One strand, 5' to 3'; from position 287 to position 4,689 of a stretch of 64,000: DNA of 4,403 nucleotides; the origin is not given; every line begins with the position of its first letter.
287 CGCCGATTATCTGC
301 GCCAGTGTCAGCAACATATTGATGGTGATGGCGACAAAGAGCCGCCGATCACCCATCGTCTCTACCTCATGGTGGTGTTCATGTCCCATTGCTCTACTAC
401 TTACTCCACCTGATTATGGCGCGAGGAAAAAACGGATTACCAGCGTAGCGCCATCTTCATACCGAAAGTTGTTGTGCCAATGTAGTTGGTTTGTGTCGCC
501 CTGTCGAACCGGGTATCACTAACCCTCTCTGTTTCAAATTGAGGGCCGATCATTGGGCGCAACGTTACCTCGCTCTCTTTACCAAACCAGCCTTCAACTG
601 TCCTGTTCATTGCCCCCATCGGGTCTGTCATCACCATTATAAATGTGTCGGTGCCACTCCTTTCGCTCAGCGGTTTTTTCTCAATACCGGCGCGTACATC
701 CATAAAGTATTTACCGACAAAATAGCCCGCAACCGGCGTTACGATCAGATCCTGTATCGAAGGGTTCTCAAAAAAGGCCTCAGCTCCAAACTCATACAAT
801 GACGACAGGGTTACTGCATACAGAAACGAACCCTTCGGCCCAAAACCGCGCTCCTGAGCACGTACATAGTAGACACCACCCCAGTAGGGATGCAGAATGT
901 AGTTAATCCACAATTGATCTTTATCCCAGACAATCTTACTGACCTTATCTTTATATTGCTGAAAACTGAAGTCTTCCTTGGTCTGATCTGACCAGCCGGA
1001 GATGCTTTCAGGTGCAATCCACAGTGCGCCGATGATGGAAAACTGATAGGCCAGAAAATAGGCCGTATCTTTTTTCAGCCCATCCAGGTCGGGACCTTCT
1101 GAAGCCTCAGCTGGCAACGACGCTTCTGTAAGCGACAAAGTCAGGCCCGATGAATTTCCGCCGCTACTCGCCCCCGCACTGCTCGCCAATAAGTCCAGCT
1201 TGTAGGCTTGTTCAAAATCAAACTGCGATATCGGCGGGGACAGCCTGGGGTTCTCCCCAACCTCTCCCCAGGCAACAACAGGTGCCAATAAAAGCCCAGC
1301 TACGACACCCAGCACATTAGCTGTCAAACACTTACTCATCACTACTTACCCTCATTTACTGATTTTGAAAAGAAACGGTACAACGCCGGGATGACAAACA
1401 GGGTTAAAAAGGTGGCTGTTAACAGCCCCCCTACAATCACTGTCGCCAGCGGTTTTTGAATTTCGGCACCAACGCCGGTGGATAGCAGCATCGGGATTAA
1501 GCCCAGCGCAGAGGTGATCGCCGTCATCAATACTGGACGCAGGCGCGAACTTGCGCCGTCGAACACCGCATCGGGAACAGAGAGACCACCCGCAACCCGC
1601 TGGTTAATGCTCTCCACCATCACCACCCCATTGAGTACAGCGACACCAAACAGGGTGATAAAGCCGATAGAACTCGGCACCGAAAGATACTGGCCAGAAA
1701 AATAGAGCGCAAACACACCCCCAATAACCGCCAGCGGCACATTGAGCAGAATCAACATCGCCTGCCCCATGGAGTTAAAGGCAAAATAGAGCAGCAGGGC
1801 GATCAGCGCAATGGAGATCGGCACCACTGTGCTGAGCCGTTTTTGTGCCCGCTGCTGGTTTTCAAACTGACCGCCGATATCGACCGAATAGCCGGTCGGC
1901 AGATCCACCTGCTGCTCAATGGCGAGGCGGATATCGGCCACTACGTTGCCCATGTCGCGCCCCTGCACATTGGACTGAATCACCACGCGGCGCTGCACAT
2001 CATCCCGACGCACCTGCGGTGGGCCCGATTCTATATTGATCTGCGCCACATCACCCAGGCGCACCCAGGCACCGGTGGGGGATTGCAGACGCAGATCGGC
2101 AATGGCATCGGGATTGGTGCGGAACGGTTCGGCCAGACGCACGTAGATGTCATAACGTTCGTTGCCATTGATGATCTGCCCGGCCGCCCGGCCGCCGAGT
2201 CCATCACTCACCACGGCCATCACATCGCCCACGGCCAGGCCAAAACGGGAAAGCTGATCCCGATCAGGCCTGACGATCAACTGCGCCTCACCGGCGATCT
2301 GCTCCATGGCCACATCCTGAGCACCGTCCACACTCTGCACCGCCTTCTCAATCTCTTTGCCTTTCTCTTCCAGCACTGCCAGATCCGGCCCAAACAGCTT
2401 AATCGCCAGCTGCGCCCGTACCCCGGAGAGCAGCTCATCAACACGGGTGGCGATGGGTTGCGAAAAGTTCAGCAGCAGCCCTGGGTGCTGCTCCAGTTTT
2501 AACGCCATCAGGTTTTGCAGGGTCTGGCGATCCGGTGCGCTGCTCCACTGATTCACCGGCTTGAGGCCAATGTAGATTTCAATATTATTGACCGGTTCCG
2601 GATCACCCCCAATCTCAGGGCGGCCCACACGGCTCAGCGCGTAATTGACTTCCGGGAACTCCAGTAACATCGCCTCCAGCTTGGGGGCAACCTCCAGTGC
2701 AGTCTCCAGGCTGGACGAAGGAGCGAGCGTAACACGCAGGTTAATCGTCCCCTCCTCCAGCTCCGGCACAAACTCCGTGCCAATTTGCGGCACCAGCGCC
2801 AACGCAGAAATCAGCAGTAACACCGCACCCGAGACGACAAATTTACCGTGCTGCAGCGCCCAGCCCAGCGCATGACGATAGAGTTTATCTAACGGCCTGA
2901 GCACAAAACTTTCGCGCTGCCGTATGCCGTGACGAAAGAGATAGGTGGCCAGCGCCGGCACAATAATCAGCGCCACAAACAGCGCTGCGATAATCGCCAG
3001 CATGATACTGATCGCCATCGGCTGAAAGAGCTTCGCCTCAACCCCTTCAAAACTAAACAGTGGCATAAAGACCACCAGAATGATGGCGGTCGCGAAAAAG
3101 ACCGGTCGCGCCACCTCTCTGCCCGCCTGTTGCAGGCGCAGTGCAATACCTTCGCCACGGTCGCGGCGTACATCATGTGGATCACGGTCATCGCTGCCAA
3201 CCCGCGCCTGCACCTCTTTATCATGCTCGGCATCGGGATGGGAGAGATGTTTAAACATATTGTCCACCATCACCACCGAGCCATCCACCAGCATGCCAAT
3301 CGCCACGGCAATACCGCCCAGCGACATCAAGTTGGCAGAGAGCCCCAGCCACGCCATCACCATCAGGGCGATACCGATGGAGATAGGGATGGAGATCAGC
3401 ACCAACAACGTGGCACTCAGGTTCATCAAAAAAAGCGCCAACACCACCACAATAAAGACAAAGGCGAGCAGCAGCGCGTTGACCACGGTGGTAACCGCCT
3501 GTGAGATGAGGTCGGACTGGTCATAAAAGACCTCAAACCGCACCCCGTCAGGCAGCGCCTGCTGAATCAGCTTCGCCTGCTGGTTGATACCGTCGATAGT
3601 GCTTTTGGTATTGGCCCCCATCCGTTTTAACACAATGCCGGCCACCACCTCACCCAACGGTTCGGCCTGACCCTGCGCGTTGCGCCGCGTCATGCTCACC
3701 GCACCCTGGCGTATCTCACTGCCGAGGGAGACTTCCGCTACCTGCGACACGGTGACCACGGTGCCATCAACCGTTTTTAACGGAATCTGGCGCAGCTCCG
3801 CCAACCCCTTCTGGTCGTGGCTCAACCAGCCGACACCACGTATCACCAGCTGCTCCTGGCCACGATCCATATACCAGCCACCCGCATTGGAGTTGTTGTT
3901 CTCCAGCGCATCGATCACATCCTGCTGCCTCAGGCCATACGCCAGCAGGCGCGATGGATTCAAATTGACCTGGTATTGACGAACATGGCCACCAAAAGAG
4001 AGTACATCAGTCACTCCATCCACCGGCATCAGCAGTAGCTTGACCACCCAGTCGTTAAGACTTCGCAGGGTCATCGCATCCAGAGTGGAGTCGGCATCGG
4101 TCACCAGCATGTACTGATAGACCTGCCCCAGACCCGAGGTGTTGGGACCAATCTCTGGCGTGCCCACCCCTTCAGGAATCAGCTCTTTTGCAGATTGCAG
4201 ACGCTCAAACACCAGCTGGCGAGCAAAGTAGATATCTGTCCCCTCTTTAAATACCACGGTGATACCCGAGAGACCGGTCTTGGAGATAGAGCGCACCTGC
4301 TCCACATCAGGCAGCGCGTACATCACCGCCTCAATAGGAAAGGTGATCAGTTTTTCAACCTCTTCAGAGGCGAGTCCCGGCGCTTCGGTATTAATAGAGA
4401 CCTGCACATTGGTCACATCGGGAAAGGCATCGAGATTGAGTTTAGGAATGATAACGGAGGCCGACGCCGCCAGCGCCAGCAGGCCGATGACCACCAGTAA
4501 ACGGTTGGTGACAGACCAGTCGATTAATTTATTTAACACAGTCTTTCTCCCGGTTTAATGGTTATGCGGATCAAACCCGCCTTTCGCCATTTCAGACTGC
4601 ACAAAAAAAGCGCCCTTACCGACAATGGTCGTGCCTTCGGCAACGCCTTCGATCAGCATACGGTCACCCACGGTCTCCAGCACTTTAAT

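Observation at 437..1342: Unassigned exported/beta-barrel-like gene translationally coupled to czcA inside the czc operon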

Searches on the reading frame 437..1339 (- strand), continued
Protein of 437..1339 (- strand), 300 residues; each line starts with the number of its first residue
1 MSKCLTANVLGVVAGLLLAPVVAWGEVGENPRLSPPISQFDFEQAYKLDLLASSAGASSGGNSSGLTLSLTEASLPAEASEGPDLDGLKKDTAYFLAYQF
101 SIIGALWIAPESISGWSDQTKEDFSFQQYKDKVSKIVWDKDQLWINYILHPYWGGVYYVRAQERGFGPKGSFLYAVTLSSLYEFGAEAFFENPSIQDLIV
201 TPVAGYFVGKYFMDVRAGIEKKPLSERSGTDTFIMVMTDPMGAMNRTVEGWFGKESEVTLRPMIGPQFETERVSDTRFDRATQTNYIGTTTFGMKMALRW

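Call 24: fold_search(model_id=the predicted structure, library=pdb)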
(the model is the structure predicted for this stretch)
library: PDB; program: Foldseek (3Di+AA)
matches with E <= 10: 91; with E <= 0.001: 0
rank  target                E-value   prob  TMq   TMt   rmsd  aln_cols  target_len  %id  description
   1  9n9j_I                6.4e-01  0.10  0.15  0.08  22.4       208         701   13  Structure of a GRP94 folding intermediate engaged with a CCDC134- and FKBP11-bound secretory translocon (released 2025-11-19)
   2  8f2r_B                9.8e-01  0.06  0.12  0.17  20.5       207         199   13  Human CCC complex (released 2023-05-24)
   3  9q6c_A                1.3e+00  0.08  0.08  0.10  15.7       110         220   10  Cryo-EM structure of octameric COMMD-like protein MBK5214510 from Flavobacteriaceae bacterium (released 2025-10-01)
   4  8v3t_C                1.8e+00  0.08  0.09  0.08  21.0       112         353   11  CryoEM Structure of Diffocin - precontracted - Collar (released 2024-08-28)
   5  9jq0                  2.3e+00  0.13  0.17  0.21   6.6       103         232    9  Acid phosphatase KpAP mutant - E104G (released 2024-11-06)
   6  4akv_B                2.5e+00  0.04  0.13  0.12  26.7       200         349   10  Crystal structure of human sorting nexin 33 (SNX33) (released 2012-08-01)
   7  9qci_A                2.6e+00  0.12  0.16  0.20   6.2       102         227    8  Crystal structure of PhoC mutant acid phosphatase (released 2026-01-14)
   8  7zx8_V                2.6e+00  0.05  0.08  0.20  14.9       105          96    6  Structure of SNAPc containing Pol II pre-initiation complex bound to U1 snRNA promoter (OC) (released 2022-12-07)
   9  9q6a_B                2.7e+00  0.06  0.13  0.16  14.2       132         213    6  Crystal structure of octameric COMMD-like protein MBK5214510 from Flavobacteriaceae bacterium (released 2025-10-01)
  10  8iei_B                2.7e+00  0.05  0.14  0.14  19.0       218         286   10  Cryo-EM structure of GPR156A/B of G-protein free GPR156 (local refine) (released 2024-02-14)
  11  9qcj_C                2.9e+00  0.12  0.16  0.21   6.4        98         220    8  Crystal structure of PhoC wild type acid phosphatase (released 2026-01-14)
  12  1nh2_D                2.9e+00  0.07  0.08  0.18  11.1        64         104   11  Crystal structure of a yeast TFIIA/TBP/DNA complex (released 2003-10-21)
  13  7cum_A                2.9e+00  0.02  0.12  0.07  15.2       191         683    7  Cryo-EM structure of human GABA(B) receptor bound to the antagonist CGP54626 (released 2020-11-11)
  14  6n3i                  3.4e+00  0.06  0.14  0.10  12.2       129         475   15  Crystal structure of a double Trp XylE mutants (G58W/L315W) (released 2019-03-27)
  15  7vtb                  3.4e+00  0.04  0.14  0.15  15.8       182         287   11  Partially closed conformation of talaropentaene synthase cyclase domain (released 2022-06-08)
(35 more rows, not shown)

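Call 31: find_encoding_contigs(protein=P0001, flank=10000, max_places=2)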
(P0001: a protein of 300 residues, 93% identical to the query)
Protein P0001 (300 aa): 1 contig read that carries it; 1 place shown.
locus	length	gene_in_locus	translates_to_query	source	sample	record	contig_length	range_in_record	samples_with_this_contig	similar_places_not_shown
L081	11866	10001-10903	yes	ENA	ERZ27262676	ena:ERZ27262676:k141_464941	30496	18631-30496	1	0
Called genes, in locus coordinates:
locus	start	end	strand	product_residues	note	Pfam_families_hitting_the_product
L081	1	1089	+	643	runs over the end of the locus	PF02784:Orn_Arg_deC_N, PF17810:Arg_decarb_HB, PF17944:Arg_decarbox_C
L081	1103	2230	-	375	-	PF00278:Orn_DAP_Arg_deC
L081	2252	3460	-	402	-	PF03435:Sacchrp_dh_NADP, PF16653:Sacchrp_dh_C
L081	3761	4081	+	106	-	-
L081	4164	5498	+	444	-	PF02321:OEP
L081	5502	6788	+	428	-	PF25973:BSH_CzcB, PF25954:Beta-barrel_RND_2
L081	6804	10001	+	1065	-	PF00873:ACR_tran, PF03176:MMPL (weak)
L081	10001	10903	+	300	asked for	PF13084:DUF3943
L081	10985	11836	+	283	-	PF01545:Cation_efflux, PF16916:ZT_dimer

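Call 32: find_encoding_contigs(protein=P0006, flank=10000, max_places=2)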
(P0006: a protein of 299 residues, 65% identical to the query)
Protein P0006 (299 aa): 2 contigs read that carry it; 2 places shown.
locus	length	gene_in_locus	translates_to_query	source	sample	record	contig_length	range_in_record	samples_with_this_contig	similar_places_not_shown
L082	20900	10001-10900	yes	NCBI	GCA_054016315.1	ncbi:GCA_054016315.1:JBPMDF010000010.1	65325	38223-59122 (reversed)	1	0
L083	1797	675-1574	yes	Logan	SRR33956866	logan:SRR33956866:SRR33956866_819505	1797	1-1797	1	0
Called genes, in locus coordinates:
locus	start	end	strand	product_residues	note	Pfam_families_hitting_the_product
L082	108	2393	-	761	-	PF07715:Plug, PF00593:TonB_dep_Rec_b-barrel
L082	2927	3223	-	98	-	-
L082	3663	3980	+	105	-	-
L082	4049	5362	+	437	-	PF02321:OEP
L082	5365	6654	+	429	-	PF25973:BSH_CzcB, PF25954:Beta-barrel_RND_2 (weak)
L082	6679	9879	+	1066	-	PF00873:ACR_tran, PF03176:MMPL (weak)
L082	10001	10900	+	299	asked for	PF13084:DUF3943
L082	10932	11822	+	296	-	PF01545:Cation_efflux, PF16916:ZT_dimer (weak)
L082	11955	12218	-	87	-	-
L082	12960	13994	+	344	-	PF13557:Phenol_MetA_deg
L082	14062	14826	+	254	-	PF10670:DUF4198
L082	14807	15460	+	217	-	PF27139:Aq_1264_TM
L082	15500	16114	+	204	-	-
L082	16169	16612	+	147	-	-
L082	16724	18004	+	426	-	PF02321:OEP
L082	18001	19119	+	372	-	PF25919:BSH_CusB (weak), PF25973:BSH_CzcB, PF25893:HH_CzcB (weak), PF25954:Beta-barrel_RND_2, PF25975:CzcB_C (faint), PF25989:YknX_C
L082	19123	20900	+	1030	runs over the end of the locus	PF00873:ACR_tran, PF03176:MMPL (weak)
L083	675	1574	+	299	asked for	PF13084:DUF3943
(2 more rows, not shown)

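Call 45: search_protein_representatives(alignment_id=A1)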
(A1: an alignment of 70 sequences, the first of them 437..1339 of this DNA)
Query: 70 sequences, 295 profile positions. Proteins with E-value up to 0.001 (for the whole library): 2453; up to 1e-10: 1117; up to 1e-30: 409. The best 150 are listed.
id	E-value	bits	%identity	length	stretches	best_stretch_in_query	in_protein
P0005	6.9e-122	422.9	-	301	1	11-295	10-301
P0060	7.0e-105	367.1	-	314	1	38-295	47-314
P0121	4.5e-101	354.6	-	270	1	66-295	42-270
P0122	5.6e-99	347.7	-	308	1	11-295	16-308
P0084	7.2e-99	347.3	-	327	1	57-295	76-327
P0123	8.3e-99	347.1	-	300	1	67-295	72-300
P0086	4.3e-97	341.5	-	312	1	7-295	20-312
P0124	4.8e-97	341.4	-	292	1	71-295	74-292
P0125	2.0e-96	339.3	-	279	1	59-295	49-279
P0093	4.9e-96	338.0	-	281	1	73-295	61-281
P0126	1.4e-95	336.5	-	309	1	73-295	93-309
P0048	3.9e-95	335.1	-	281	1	65-295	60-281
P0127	7.3e-95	334.2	-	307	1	37-293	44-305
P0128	7.8e-95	334.1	-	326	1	13-295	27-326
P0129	9.8e-95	333.8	-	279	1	72-295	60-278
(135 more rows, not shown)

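Call 47: search_solved_structures(query=A1, max_evalue=10)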
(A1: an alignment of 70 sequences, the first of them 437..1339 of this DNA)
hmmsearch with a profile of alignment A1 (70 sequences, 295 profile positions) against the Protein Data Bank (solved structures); distinct sequences matched with E-value up to 10: 0.

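Call 49: search_protein_families(library=pfam, proteins=[L082:14807-15460:+, L082:15500-16114:+, L082:16169-16612:+, L012:8139-9707:+], max_evalue=0.1)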
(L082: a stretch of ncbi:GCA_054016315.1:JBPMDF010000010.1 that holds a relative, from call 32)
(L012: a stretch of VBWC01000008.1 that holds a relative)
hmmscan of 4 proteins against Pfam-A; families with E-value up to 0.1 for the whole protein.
L082:14807-15460:+ (217 aa): 1 family
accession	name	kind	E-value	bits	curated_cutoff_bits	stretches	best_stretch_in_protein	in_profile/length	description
PF13858.11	DUF4199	-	0.041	14.8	32.3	1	20-90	64-131/165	Protein of unknown function (DUF4199)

L082:15500-16114:+ (204 aa): 1 family
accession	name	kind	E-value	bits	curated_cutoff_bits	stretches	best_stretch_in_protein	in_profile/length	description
PF06791.18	TMP_2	-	0.0038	17.4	30.2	0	16-98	103-183/208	Prophage tail length tape measure protein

L082:16169-16612:+ (147 aa): 0 families

L012:8139-9707:+ (522 aa): 2 families
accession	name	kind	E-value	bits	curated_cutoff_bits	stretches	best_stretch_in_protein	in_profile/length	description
PF11383.14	DUF3187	-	7.2e-55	186.8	24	1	213-519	21-317/320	Protein of unknown function (DUF3187)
PF13557.12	Phenol_MetA_deg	-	0.01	16.3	22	1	332-405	50-128/242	Putative MetA-pathway of phenol degradation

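Call 65: search_dna_similar(query=window:437-1339:-, collection=plasmids, mode=protein, max_evalue=0.001, max_rows=15)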
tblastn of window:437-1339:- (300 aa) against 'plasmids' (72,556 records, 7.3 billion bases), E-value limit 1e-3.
Records with a match: 4; places in all: 4; records where one place covers at least 80% of the query: 0.
Best place of each record, by identity: <60% 4.
By first word of the organism name: Photobacterium 1; Eleftheria 1; Parabacteroides 1; Treponema 1.
By predicted mobility (MOB-suite, as given by PLSDB): non-mobilizable 4.
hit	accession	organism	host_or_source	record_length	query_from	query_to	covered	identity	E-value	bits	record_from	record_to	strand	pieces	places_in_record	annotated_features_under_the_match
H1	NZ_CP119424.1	Photobacterium sp. DA100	-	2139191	81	255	58%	33.7%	7e-19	94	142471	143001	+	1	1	none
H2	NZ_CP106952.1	Eleftheria terrae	soil sample,soil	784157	84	249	55%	35.3%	4e-30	127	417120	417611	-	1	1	DUF3943 domain-containing protein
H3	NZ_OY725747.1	Parabacteroides distasonis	-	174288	137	272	45%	29.4%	1e-5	54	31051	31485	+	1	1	DUF3943 domain-containing protein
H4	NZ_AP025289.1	Treponema saccharophilum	-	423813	121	210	30%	30.9%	8e-4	49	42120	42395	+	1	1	DUF3943 domain-containing protein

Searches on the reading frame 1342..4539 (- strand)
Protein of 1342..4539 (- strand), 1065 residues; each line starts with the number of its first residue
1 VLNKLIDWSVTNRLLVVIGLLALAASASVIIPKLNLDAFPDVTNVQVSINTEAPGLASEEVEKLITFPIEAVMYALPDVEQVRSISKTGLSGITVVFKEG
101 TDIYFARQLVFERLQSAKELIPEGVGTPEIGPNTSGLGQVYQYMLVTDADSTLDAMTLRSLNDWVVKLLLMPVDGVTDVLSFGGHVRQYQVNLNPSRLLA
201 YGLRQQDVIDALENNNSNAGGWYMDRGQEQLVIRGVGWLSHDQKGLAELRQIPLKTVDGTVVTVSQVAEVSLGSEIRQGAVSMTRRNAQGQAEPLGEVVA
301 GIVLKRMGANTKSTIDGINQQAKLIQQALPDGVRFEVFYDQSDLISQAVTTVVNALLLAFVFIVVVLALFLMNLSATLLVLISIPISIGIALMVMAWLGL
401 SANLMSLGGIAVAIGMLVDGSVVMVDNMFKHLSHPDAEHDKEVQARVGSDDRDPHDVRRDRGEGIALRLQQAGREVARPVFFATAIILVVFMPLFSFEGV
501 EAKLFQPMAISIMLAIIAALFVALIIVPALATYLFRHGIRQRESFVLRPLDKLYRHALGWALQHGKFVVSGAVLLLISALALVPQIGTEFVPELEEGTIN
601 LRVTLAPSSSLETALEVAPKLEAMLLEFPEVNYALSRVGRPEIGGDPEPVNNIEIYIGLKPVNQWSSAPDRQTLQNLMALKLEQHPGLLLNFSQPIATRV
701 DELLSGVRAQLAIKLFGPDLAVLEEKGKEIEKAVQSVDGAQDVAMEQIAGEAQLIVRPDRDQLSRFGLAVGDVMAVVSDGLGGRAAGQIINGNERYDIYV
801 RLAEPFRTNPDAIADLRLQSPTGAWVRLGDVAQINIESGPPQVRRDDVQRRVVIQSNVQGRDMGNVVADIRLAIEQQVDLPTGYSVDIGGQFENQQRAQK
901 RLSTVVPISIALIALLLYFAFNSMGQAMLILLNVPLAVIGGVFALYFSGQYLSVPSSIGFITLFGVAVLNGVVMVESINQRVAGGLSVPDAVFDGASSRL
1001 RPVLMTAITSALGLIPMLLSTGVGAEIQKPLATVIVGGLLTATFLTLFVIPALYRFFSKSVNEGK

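Call 6: search_protein_families(library=pfam, proteins=[window:1342-4539:-], max_evalue=0.1)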
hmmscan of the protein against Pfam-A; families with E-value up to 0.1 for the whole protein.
window:1342-4539:- (1065 aa): 3 families
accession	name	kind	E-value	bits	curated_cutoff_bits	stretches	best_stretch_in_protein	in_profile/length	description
PF00873.25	ACR_tran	-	8.1e-272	904.9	28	1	6-1057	2-1020/1021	AcrB/AcrD/AcrF family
PF03176.21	MMPL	-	1.5e-07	31.2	20.5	2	852-1060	90-305/333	MMPL family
PF02355.23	SecD_SecF_C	-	0.00017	21.5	20.5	2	346-435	27-115/189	Protein export membrane protein SecD/SecF, C-terminal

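Call 51: search_protein_families(library=ncbifam, proteins=[window:1342-4539:-], max_evalue=0.001)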
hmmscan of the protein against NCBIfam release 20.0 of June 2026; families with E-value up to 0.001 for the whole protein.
window:1342-4539:- (1065 aa): 18 families
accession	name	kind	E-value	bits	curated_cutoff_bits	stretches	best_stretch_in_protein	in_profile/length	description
TIGR00914.1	2A0601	subfamily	0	1013.9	701.45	1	1-1059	1-1037/1051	CusA/CzcA family heavy metal efflux RND transporter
NF033617.1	RND_permease_2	subfamily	9.2e-151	503.9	1250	2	473-1058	426-1008/1009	multidrug efflux RND transporter permease subunit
NF000282.2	RND_permease_1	subfamily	3.4e-117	392.7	1250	2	471-1056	432-1026/1029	multidrug efflux RND transporter permease subunit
TIGR00915.1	2A0602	subfamily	3.3e-103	346.4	940.35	1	17-1059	14-1030/1050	efflux RND transporter permease subunit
NF007798.0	PRK10503.1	equivalog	1.8e-83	280.8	1584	2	475-1059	439-1024/1040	MdtB/MuxB family multidrug efflux RND transporter permease subunit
NF007842.1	PRK10555.1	equivalog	4.4e-79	266.5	1854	2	6-433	6-421/1036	multidrug efflux RND transporter permease AcrD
NF007905.0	PRK10614.1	equivalog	4.9e-79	266.2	1774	2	471-1059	426-1010/1025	multidrug efflux RND transporter permease subunit MdtC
NF007133.0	PRK09579.1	equivalog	2e-76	257.4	1763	2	472-1060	426-1005/1017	multidrug efflux RND transporter permease subunit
NF007131.0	PRK09577.1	equivalog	1.7e-68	231.3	1768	2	479-1057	440-1022/1045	multidrug efflux RND transporter permease subunit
NF000037.1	RND_perm_OqxB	exception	3.4e-63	213.8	2200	2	457-1062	419-1039/1050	multidrug efflux RND transporter permease subunit OqxB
NF011706.2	PRK15127.1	equivalog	9e-60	202.6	2150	2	3-433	3-421/1049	multidrug efflux RND transporter permease subunit AcrB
TIGR00921.1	2A067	subfamily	9.6e-15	53.7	351.9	1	852-1057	141-346/733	hydrophobe/amphiphile efflux-3 (HAE3) family transporter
TIGR00916.1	2A0604s01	subfamily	2.7e-06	27.2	148.6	1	908-1044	96-228/231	SecD/SecF family protein translocase subunit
TIGR03480.1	HpnN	hypoth_equivalog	3.2e-05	22.1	751.85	0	349-428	711-790/862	hopanoid biosynthesis associated RND transporter like protein HpnN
TIGR00966.2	transloc_SecF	equivalog_domain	7.4e-05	22.4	160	1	863-1054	90-276/279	protein translocase subunit SecF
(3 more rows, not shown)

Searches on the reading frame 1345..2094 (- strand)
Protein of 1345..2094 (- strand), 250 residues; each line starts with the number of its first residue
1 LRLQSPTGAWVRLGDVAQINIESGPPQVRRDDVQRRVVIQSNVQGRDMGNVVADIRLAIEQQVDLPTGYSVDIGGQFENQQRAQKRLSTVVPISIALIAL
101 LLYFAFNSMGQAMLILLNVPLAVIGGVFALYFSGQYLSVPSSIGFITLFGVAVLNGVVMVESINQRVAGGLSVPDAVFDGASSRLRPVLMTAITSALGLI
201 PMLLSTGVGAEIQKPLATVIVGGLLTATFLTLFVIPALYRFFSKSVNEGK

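Call 59: find_related_loci(query=window:1345-2094:-, collection=metagenome_contigs, flank=4000)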
Query window:1345-2094:- (250 aa) in metagenome_contigs; peptide patterns used: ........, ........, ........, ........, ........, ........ (x = any residue, [..] = any of these).
600 stretches matched a pattern (row limit reached: there are more); 547 encode a relative of the query (tblastn E <= 1e-3); the best 80 are kept; 80 distinct loci.
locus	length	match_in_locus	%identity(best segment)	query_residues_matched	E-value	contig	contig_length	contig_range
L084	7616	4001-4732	93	1-244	9e-146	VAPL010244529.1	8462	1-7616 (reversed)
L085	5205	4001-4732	91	1-244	7e-145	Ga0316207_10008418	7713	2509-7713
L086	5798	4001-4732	91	1-244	1e-144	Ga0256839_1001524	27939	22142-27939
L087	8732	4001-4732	85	1-244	4e-136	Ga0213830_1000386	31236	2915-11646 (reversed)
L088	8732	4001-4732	84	1-244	3e-134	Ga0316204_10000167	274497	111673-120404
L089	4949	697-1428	88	1-244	8e-134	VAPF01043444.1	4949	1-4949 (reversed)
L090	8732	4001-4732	83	1-244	4e-132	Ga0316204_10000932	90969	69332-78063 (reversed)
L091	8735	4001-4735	87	1-245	1e-131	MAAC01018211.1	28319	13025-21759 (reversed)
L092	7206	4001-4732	85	1-244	5e-131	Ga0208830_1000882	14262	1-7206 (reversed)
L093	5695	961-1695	82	1-245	5e-130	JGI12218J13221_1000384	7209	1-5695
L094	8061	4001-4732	85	1-244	1e-130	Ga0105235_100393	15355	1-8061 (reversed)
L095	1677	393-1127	86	1-245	2e-139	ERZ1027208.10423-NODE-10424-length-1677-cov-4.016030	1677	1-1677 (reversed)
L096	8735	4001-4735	79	1-245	7e-129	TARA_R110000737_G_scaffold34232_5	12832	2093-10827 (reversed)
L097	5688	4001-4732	81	1-244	6e-129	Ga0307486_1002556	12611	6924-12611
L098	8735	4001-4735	80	1-245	6e-129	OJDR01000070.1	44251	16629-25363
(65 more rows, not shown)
